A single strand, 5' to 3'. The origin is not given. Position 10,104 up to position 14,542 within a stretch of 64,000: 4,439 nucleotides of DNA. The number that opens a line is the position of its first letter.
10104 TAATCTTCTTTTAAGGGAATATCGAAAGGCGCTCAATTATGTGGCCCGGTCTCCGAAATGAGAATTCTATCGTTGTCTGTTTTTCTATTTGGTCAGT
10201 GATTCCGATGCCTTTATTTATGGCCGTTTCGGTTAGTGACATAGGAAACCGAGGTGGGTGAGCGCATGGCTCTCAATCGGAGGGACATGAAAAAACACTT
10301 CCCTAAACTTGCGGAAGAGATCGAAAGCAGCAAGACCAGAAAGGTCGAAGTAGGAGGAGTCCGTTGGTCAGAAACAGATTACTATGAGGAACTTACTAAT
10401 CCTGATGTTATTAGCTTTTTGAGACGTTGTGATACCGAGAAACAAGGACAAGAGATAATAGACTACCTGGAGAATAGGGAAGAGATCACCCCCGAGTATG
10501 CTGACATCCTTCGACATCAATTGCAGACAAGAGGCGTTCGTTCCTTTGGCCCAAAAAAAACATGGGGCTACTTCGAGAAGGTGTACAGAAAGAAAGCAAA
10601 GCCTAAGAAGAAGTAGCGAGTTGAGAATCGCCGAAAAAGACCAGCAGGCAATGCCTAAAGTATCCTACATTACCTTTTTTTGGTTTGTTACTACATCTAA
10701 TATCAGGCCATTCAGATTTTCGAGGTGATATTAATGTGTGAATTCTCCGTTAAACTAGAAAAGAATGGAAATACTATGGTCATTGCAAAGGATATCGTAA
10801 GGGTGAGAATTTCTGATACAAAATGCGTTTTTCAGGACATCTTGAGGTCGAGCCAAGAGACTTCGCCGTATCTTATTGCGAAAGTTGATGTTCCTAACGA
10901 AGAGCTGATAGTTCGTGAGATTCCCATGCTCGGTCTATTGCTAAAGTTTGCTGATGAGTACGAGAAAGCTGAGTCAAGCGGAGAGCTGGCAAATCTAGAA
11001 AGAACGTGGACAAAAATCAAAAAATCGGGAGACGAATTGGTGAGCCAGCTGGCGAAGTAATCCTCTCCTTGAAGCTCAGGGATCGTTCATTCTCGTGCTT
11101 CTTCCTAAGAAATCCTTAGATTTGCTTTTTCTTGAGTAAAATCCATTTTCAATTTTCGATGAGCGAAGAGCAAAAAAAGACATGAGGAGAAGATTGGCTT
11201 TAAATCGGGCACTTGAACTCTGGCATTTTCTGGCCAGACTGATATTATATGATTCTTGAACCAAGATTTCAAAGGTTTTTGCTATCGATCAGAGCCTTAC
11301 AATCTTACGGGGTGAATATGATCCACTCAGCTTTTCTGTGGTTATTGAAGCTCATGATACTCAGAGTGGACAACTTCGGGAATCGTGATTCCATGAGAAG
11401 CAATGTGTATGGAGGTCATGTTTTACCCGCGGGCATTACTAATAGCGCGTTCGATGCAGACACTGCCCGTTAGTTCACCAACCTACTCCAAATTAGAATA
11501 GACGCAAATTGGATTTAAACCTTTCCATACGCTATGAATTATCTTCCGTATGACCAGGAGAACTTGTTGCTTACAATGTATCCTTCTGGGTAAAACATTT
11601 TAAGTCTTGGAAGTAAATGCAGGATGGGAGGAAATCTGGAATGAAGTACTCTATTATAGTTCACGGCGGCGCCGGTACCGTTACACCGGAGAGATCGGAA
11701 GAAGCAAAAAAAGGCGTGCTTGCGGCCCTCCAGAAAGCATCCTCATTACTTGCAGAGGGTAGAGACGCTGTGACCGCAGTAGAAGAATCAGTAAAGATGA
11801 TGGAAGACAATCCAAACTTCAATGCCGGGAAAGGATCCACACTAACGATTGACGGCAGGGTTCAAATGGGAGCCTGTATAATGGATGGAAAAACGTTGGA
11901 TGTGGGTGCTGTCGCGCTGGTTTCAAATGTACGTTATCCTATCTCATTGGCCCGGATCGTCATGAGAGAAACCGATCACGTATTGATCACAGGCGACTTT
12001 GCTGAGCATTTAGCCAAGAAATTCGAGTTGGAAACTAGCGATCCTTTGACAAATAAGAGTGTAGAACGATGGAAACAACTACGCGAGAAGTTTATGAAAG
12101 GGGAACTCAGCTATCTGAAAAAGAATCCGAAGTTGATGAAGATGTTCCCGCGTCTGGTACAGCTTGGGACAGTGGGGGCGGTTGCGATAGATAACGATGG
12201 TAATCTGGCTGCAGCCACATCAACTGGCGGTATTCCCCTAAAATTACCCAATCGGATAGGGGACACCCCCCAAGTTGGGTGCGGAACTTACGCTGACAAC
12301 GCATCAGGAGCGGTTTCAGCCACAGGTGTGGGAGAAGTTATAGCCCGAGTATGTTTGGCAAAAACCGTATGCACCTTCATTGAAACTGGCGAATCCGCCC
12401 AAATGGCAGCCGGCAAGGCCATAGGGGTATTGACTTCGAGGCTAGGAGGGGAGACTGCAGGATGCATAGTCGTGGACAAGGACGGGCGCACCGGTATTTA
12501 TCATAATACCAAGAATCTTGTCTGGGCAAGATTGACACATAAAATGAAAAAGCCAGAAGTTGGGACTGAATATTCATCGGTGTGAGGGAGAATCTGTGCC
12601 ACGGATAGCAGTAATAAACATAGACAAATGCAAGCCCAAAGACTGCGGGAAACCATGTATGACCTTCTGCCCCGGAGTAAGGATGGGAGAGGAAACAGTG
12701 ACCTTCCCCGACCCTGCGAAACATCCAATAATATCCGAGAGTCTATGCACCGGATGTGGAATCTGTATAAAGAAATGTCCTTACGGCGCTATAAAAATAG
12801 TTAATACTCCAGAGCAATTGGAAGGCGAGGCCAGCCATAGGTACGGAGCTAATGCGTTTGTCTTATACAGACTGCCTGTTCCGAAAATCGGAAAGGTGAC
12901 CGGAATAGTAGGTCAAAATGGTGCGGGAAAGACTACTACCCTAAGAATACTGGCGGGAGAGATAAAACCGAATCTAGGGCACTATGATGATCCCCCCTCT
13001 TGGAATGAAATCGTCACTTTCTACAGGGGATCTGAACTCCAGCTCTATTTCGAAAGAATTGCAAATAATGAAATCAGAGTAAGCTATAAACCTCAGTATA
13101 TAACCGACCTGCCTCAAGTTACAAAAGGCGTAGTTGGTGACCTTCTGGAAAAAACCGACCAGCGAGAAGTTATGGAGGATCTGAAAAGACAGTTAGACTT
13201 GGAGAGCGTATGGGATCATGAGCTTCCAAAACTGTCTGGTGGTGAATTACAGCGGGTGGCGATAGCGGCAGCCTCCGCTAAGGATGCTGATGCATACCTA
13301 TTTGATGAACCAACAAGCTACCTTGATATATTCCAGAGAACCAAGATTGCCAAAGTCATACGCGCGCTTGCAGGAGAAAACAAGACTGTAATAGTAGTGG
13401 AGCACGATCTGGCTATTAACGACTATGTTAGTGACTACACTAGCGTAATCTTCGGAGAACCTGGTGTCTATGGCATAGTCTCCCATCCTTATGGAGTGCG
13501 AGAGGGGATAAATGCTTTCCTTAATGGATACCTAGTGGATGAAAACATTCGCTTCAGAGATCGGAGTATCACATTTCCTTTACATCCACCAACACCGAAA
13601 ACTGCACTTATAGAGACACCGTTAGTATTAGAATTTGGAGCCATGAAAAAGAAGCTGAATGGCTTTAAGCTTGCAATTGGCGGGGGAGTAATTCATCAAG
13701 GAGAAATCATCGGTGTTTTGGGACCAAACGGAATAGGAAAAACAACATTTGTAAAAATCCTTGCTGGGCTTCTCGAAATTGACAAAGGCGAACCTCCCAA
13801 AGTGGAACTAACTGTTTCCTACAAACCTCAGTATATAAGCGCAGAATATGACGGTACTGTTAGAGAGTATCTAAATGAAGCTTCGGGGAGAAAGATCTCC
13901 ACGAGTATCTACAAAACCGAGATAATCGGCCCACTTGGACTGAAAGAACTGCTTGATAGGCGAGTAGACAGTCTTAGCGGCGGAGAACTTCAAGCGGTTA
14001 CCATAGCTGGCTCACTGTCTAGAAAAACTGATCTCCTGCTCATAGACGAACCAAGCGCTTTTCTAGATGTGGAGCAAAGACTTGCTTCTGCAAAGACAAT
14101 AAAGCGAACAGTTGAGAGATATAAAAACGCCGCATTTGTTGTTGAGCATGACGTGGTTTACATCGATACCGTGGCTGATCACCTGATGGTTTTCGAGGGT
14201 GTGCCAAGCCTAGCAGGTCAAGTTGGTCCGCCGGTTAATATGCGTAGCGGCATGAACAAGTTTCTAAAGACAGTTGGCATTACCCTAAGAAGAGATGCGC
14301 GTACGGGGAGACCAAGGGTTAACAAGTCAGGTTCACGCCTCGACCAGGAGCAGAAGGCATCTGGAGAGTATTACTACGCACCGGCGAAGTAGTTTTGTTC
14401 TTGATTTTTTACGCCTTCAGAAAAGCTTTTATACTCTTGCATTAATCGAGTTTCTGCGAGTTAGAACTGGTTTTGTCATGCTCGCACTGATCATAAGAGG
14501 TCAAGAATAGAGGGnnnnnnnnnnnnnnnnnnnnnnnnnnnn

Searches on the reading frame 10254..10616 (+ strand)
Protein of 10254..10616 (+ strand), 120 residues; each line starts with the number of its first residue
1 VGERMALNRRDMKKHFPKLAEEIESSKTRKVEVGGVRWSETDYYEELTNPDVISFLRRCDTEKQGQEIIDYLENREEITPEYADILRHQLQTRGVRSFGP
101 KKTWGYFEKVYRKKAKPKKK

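Call 17: search_protein_families(library=pfam, proteins=[window:10254-10616:+], max_evalue=0.01)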
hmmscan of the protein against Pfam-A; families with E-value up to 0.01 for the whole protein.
window:10254-10616:+ (120 aa): 1 family
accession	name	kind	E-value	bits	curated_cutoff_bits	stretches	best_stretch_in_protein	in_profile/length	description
PF09868.14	DUF2095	-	3.8e-24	85.6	25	1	11-110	19-126/129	Uncharacterized protein conserved in archaea (DUF2095)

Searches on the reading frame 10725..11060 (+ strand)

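Call 17: search_protein_families(library=pfam, proteins=[window:10725-11060:+], max_evalue=0.01)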
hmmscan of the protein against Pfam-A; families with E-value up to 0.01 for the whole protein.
window:10725-11060:+ (111 aa): 1 family
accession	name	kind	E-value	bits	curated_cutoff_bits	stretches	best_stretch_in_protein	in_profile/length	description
PF10133.14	CooT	-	7.3e-06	26.6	27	1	4-47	1-44/60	CO dehydrogenase accessory protein CooT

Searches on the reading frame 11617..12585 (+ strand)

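Call 16: search_protein_families(library=pfam, proteins=[window:11617-12585:+], max_evalue=0.001)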
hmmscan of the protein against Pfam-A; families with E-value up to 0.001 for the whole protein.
window:11617-12585:+ (322 aa): 1 family
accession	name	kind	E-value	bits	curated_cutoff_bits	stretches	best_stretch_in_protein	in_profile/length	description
PF01112.23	Asparaginase_2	-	2.4e-94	316.4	27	1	12-309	2-301/309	Asparaginase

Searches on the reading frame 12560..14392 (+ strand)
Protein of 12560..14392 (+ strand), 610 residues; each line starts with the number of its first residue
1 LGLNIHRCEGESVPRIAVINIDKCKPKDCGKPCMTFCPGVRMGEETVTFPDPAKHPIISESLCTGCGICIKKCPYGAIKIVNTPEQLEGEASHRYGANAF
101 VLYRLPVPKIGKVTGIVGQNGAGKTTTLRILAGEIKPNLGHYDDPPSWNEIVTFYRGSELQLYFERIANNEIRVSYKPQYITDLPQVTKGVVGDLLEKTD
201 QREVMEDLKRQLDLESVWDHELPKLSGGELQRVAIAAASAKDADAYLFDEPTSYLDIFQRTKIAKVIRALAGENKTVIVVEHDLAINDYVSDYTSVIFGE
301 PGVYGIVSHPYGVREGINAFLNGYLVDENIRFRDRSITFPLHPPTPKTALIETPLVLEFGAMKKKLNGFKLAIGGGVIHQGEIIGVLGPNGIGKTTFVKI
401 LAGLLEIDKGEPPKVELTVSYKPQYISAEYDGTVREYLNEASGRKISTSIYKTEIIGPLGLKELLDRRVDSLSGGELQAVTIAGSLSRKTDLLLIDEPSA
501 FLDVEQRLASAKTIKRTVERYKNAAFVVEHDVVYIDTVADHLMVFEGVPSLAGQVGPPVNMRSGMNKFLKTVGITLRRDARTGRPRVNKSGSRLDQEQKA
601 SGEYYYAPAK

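Call 16: search_protein_families(library=pfam, proteins=[window:12560-14392:+], max_evalue=0.001)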
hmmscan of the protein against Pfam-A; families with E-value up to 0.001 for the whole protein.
window:12560-14392:+ (610 aa): 18 families
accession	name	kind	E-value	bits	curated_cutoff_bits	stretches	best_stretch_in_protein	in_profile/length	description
PF00005.33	ABC_tran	-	1.4e-40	139.5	25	2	111-253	11-137/137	ABC transporter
PF13304.12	AAA_21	-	2.8e-16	60.9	27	0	113-180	1-78/304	AAA domain, putative AbiEii toxin, Type IV TA system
PF02463.25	SMC_N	-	9.2e-10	38.8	40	0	215-283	135-198/220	RecF/RecN/SMC N terminal domain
PF12837.12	Fer4_6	-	3.6e-08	33.4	25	1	56-78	2-24/24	4Fe-4S binding domain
PF00037.32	Fer4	-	1e-07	31.9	21.1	1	56-79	1-24/24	4Fe-4S binding domain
PF25160.1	LdpA_Fe-S-bd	-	2.9e-06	27.4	27.6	1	26-81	2-46/49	LdpA Fe-S cluster-binding domain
PF04068.21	Fer4_RLI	-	4.2e-06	26.8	23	1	15-44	2-34/35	Possible Fer4-like domain in RNase L inhibitor, RLI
PF13237.11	Fer4_10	-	6.2e-06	26.5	25.5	1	56-81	2-29/53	4Fe-4S dicluster domain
PF13401.12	AAA_22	-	6.3e-06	27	27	0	381-497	5-92/130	AAA domain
PF00004.35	AAA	-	1e-05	26.4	21.2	0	386-441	3-53/131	ATPase family associated with various cellular activities (AAA)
PF13175.12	AAA_15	-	0.00017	21.7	32.1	0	113-131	25-43/374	AAA ATPase domain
PF14697.11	Fer4_21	-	0.00018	22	35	1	17-79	1-58/59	4Fe-4S dicluster domain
PF13476.12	AAA_23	-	0.00028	22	27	0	112-130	20-38/201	AAA domain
PF03215.21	Rad17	-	0.00044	20.7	23.8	0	363-406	25-70/186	Rad17 P-loop domain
PF12797.12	Fer4_2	-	0.0005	20.3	24.5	1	55-75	2-22/22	4Fe-4S binding domain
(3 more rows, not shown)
